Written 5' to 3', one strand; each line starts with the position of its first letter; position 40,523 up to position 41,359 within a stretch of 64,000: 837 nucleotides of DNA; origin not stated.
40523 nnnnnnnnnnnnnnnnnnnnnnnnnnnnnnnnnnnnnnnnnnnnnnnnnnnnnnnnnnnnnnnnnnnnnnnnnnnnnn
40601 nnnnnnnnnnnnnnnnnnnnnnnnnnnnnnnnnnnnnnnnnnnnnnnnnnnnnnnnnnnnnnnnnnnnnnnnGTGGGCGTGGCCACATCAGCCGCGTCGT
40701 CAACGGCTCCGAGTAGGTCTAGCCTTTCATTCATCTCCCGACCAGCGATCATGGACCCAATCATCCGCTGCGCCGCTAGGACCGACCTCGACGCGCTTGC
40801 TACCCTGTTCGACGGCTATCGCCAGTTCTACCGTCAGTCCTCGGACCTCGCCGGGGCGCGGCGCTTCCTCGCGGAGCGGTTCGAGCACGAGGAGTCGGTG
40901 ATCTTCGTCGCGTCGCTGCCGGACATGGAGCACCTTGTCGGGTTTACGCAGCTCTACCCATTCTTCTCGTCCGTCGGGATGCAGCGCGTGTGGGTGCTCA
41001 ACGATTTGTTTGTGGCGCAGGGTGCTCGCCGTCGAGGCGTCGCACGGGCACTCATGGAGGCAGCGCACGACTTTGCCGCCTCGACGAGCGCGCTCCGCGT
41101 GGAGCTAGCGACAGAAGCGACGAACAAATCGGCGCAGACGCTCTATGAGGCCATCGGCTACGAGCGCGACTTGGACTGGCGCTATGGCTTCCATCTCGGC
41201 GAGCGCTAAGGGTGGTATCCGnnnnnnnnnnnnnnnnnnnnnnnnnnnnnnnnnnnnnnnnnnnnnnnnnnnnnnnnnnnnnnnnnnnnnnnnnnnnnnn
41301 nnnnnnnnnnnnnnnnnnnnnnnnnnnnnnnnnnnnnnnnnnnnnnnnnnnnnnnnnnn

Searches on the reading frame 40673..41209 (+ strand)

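Call 75: search_protein_families(library=pfam, proteins=[window:40673-41209:+], max_evalue=0.01)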
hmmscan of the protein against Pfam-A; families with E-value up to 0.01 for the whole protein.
window:40673-41209:+ (178 aa): 7 families
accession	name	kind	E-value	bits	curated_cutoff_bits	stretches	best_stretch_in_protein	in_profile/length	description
PF00583.31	Acetyltransf_1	-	5.6e-15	56.1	20.7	1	48-163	7-116/116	Acetyltransferase (GNAT) family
PF13508.13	Acetyltransf_7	-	4e-11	43.6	27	1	75-164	3-83/84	Acetyltransferase (GNAT) domain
PF13673.13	Acetyltransf_10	-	2.7e-08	34.3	23.6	1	67-165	23-109/128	Acetyltransferase (GNAT) domain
PF13302.13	Acetyltransf_3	-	1.7e-06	29.2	25.4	1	31-163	4-137/138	Acetyltransferase (GNAT) domain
PF08445.16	FR47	-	0.00088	19.7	22.1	1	111-166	26-80/86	FR47-like protein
PF13880.12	Acetyltransf_13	-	0.0086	16.3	22.8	0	110-132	8-30/69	ESCO1/2 acetyl-transferase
PF14542.12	Acetyltransf_CG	-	0.0092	16.5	30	0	105-137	23-55/80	GCN5-related N-acetyl-transferase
